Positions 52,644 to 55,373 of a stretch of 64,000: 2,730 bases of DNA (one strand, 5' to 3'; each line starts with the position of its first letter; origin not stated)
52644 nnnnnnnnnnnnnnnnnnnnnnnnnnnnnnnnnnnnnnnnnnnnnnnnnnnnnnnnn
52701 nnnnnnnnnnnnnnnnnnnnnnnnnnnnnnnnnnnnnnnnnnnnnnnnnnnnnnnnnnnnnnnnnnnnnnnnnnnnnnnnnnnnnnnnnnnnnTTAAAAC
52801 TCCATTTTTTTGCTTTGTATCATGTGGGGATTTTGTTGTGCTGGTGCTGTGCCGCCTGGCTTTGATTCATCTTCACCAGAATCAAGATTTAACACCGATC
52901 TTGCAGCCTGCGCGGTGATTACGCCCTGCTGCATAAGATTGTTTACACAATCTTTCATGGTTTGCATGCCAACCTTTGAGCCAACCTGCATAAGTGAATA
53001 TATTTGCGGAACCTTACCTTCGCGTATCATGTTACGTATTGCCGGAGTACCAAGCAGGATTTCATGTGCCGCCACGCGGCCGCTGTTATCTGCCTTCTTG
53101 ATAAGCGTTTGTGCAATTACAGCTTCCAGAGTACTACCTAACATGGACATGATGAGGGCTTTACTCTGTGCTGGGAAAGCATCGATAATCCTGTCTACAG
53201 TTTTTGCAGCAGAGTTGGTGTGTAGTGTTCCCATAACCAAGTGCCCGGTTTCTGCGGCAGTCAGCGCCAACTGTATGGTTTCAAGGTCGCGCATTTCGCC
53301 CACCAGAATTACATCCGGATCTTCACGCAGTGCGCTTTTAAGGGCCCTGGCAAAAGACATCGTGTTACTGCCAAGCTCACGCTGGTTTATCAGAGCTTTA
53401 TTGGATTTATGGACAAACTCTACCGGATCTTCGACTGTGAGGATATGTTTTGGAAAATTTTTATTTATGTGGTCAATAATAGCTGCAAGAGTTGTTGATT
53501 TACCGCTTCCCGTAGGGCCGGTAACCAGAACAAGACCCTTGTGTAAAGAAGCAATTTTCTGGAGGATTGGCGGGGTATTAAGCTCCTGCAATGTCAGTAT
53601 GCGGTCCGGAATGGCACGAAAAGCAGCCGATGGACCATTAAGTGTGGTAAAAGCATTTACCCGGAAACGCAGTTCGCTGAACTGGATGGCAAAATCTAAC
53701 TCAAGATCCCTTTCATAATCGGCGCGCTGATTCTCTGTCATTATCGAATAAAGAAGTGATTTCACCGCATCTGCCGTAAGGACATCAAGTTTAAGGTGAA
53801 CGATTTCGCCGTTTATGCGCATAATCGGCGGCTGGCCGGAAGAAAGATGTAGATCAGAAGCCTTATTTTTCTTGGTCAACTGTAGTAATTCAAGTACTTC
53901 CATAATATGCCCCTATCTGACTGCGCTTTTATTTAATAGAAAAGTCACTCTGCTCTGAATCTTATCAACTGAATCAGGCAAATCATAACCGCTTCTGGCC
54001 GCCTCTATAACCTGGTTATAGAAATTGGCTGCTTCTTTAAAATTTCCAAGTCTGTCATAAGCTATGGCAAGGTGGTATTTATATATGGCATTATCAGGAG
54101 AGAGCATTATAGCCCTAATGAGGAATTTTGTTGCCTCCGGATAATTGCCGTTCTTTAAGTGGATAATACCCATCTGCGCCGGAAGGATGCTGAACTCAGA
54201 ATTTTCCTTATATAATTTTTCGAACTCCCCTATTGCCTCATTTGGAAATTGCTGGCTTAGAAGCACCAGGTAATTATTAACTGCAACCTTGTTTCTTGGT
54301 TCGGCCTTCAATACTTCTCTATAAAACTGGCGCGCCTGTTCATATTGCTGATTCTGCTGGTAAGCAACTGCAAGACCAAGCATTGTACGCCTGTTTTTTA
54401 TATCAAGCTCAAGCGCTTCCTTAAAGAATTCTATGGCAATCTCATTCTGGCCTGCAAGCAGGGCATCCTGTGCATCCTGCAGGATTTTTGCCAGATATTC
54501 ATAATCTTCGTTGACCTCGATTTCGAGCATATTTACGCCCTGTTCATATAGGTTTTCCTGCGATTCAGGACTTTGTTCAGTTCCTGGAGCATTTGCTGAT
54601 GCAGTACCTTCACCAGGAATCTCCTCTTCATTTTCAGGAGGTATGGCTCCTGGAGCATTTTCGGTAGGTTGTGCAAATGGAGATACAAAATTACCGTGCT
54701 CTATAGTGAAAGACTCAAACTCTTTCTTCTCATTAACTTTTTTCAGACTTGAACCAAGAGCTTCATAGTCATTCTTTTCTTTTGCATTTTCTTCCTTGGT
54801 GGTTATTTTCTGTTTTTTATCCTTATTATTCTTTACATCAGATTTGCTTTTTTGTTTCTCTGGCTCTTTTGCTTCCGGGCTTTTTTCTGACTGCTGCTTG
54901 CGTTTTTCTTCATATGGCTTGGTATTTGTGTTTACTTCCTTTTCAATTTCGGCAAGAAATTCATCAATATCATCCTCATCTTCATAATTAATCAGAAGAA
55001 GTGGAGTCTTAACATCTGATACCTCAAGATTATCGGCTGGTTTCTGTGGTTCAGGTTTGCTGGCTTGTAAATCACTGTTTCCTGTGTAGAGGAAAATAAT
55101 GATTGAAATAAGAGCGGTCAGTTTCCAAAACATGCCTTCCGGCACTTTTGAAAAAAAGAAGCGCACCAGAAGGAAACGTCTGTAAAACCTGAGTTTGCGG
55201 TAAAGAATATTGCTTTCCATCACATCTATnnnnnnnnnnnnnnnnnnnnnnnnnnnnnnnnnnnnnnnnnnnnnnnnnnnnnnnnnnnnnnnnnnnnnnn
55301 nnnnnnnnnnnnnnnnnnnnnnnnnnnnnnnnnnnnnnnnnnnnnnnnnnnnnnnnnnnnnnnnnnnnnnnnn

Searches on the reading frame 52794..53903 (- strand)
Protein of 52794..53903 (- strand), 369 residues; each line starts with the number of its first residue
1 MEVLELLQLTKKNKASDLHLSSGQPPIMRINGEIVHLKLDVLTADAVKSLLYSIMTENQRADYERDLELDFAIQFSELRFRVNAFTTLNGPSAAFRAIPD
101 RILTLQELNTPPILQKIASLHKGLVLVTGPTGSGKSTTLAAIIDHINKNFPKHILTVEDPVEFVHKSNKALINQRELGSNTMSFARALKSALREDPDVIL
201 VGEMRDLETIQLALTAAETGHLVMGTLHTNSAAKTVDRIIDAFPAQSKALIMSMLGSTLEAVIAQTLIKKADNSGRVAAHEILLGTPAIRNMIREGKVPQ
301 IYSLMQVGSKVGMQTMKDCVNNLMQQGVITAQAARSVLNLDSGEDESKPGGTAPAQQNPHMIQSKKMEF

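Call 4: search_protein_families(library=pfam, proteins=[window:52794-53903:-], max_evalue=1)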
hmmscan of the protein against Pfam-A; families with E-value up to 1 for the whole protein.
window:52794-53903:- (369 aa): 37 families (the best 25 are shown)
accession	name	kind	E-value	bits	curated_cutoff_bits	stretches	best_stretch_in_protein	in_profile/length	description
PF00437.27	T2SSE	-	1.1e-53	182.7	24.9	1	12-278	21-288/370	Type II/IV secretion system protein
PF13401.12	AAA_22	-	1.3e-05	25.9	27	1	121-204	4-93/130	AAA domain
PF13191.12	AAA_16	-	3e-05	25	32.6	1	115-183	17-90/167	AAA ATPase domain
PF04851.21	ResIII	-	6.9e-05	23.3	22.5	1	115-245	17-152/164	Type III restriction enzyme, res subunit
PF13604.12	AAA_30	-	0.0001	22.5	27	1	114-213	10-106/191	AAA domain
PF13555.12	AAA_29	-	0.00017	21.7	27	1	121-143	21-43/61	P-loop containing region of AAA domain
PF13476.12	AAA_23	-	0.0003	21.9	27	1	120-142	17-39/201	AAA domain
PF25199.1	nSTAND_NTPase5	-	0.00048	20.4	34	1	121-163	40-82/145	Novel STAND NTPase 5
PF13245.12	AAA_19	-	0.00059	20.5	25.1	1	119-187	8-71/134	AAA domain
PF00004.35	AAA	-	0.0014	19.5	21.2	1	125-207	1-69/131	ATPase family associated with various cellular activities (AAA)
PF13086.12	AAA_11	-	0.0021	18.3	27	1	121-216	16-103/257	AAA domain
PF24883.2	NPHP3_N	-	0.0022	18.7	24.8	1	121-242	21-132/164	Nephrocystin 3, N-terminal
PF03266.21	NTPase_1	-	0.0026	18.1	23.9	1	125-148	2-25/168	NTPase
PF01935.23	DUF87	-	0.0044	17.6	23.2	1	125-148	26-49/220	Helicase HerA, central domain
PF20720.3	nSTAND3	-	0.011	15.9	27.2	1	122-162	17-56/155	Novel STAND NTPase 3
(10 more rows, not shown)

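Call 5: search_protein_families(library=ncbifam, proteins=[window:52794-53903:-], max_evalue=1)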
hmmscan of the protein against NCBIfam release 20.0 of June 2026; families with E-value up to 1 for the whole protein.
window:52794-53903:- (369 aa): 37 families (the best 25 are shown)
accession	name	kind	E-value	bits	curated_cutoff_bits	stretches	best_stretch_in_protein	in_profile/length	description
TIGR01420.1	pilT_fam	subfamily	4.6e-140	466.7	319.1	1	4-336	3-336/343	PilT/PilU family type 4a pilus ATPase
TIGR02533.1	type_II_gspE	equivalog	2e-47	162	630.25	2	114-270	235-381/486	type II secretion system ATPase GspE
TIGR02525.1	plasmid_TraJ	equivalog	4.5e-46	157.5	368.3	1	11-337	20-366/372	plasmid transfer ATPase TraJ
TIGR02538.1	type_IV_pilB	equivalog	1.7e-43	149.1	675.65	1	77-270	265-454/564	type IV-A pilus assembly ATPase PilB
TIGR02524.1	dot_icm_DotB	equivalog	1.7e-42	145.9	463.3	1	5-332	8-348/358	Dot/Icm type IV secretion system ATPase DotB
NF007755.0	PRK10436.1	equivalog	2.5e-42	145.1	617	1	6-270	92-357/465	type II secretion system protein GspE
NF041000.1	ATPase_ComGA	equivalog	5.3e-39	133.8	300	1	69-269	71-266/267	competence type IV pilus ATPase ComGA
NF053534.1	T4PilAsmATPsTfpB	equivalog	2.1e-34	118.9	850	1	115-269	329-473/584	type IV pilus assembly ATPase TfpB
TIGR02782.1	TrbB_P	equivalog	3e-21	76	304.55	1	122-277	136-287/303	P-type conjugative transfer ATPase TrbB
NF058587.1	archaellum_moto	equivalog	2.7e-20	72.6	550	1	125-240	278-394/527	archaellum flagellar ATPase motor FlaI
TIGR02788.1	VirB11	equivalog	5e-18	65.2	249.95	1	116-262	138-287/308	P-type DNA transfer ATPase VirB11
NF010407.0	PRK13833.1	subfamily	9.6e-17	61.4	499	1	124-274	146-291/323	conjugal transfer protein TrbB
TIGR03819.1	heli_sec_ATPase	hypoth_equivalog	4.9e-16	58.8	373.15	1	112-262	169-322/340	TadA family conjugal transfer-associated ATPase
NF010469.0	PRK13894.1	subfamily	5.1e-16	58.9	508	1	113-274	141-298/320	conjugal transfer ATPase TrbB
NF053672.1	bindosome_BasE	exception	4.2e-10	39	1000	1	120-242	268-391/512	bindosome assembly system ATPase subunit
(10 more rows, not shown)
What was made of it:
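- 52794..53903 (-): PilT retraction ATPase. NCBIfam pilT_fam 466.7 bits against a cut-off of 319 (call 5).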

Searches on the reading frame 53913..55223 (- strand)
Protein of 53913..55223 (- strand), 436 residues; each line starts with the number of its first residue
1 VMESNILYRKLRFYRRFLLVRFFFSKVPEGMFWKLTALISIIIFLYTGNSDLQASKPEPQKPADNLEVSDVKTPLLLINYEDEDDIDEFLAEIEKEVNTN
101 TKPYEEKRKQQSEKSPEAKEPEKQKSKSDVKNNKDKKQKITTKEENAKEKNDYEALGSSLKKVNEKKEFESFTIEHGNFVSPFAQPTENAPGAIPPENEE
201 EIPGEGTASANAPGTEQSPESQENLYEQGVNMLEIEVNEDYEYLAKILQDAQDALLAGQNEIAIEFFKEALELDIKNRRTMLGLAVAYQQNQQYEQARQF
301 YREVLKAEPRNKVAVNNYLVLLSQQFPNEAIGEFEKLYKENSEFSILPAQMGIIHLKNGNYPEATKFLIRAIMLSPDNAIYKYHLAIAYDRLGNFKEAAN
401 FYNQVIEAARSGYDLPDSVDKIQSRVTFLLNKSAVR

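Call 4: search_protein_families(library=pfam, proteins=[window:53913-55223:-], max_evalue=1)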
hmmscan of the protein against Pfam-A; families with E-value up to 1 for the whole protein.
window:53913-55223:- (436 aa): 29 families (the best 25 are shown)
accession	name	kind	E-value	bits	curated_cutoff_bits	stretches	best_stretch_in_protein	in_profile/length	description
PF07719.23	TPR_2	-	6.3e-19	66.9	27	4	283-311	6-34/34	Tetratricopeptide repeat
PF14559.12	TPR_19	-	1.3e-18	67.5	25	3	254-311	1-58/68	Tetratricopeptide repeat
PF00515.34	TPR_1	-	6.8e-18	64.1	27.8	4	283-311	6-34/34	Tetratricopeptide repeat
PF13424.12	TPR_12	-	7e-15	55.4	30.1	2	350-411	8-77/77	Tetratricopeptide repeat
PF13181.12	TPR_8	-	1.1e-14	53.7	25.7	2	281-310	4-33/34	Tetratricopeptide repeat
PF13432.12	TPR_16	-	1.2e-13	51.6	32.7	2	351-410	3-62/65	Tetratricopeptide repeat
PF13176.12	TPR_7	-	1.6e-11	43.8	27.9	2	384-410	4-30/36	Tetratricopeptide repeat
PF13428.12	TPR_14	-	3.4e-11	43.1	23.5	1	281-315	4-38/44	Tetratricopeptide repeat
PF13374.12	TPR_10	-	5.1e-10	39.5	27.5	2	280-306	4-30/42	Tetratricopeptide repeat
PF14853.12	Fis1_TPR_C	-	5.6e-10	39.7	25.3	2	284-312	7-35/53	Fis1 C-terminal tetratricopeptide repeat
PF13414.12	TPR_11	-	5.7e-09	36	26.8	2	355-393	4-42/42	TPR repeat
PF13174.12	TPR_6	-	5.7e-08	33.4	26.3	2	281-309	3-31/33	Tetratricopeptide repeat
PF23914.1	TPR_CcmH_CycH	-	1.4e-06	28.7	42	1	257-337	63-147/158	Cytochrome c-type biogenesis protein H TPR domain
PF24575.1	TPR_Slam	-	1.6e-06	28.9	35.2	1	251-299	54-102/104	Surface lipoprotein assembly modifier, N-terminal TPR repeats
PF12895.13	ANAPC3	-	2.6e-06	28.1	27.2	2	329-402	7-79/82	Anaphase-promoting complex, cyclosome, subunit 3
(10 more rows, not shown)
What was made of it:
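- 53913..55223 (-): Membrane-anchored or secreted TPR protein, a candidate MshN or PilW/PilF equivalent. Many TPR families match (call 4).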

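Call 5: search_protein_families(library=ncbifam, proteins=[window:53913-55223:-], max_evalue=1)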
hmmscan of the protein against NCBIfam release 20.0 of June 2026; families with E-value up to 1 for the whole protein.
window:53913-55223:- (436 aa): 26 families (the best 25 are shown)
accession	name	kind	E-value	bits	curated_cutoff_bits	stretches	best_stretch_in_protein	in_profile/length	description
TIGR02521.1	type_IV_pilW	equivalog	1e-16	61.2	154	2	254-339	41-127/234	type IV pilus biogenesis/stability protein PilW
TIGR02917.1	PEP_TPR_lipo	equivalog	4.8e-15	54.5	312.2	1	254-402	746-894/899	XrtA/PEP-CTERM system TPR-repeat protein PrsT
NF040959.1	MamA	equivalog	5.1e-15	55.5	200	2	327-407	87-167/204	magnetosome protein MamA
TIGR02552.1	LcrH_SycD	equivalog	7.8e-11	41.8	104.8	2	242-335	16-110/136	SycD/LcrH family type III secretion system chaperone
NF047371.1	FlcA_CTERM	equivalog_domain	3.6e-10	39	300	2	255-325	133-202/646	periplasmic flagellar collar protein FlcA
NF008520.0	PRK11447.1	equivalog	3.3e-09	35.1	858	1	247-407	354-523/1157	cellulose synthase complex outer membrane protein BcsC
NF033920.0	C39_PA2778_fam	equivalog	3.1e-08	33.3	150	1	245-325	157-237/255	PA2778 family cysteine peptidase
NF033758.1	gliding_GltE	equivalog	5.4e-07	28.9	225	2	235-334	249-348/411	adventurous gliding motility TPR repeat lipoprotein GltE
NF052400.1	M48_BAM_BepA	equivalog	6.7e-07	28.4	570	1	263-405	290-435/483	beta-barrel assembly-enhancing protease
TIGR00540.1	TPR_hemY_coli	hypoth_equivalog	1.2e-06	27.6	142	1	277-404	260-384/385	heme biosynthesis-associated TPR protein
NF052415.1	T3SS_chap_SctY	equivalog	2.2e-06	28.1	70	3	276-341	4-70/106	type III secretion apparatus assembly chaperone SctY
NF033762.1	social_mot_Tgl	equivalog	2.7e-06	26.9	225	1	282-371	35-126/252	social motility TPR repeat lipoprotein Tgl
NF002725.1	PRK02603.1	equivalog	5.2e-06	26.6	143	2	250-324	41-118/173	photosystem I assembly protein Ycf3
TIGR03939.1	PGA_TPR_OMP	equivalog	5.2e-05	21.6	366.65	1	257-315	66-123/800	poly-beta-1,6 N-acetyl-D-glucosamine export porin PgaA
NF008757.0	PRK11788.1-5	equivalog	0.00011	21.5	363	1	250-391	186-328/388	lipopolysaccharide assembly protein LapB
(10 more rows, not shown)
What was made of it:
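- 53913..55223 (-): Best NCBIfam match is PilW at 61 bits, below its cut-off (call 5).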
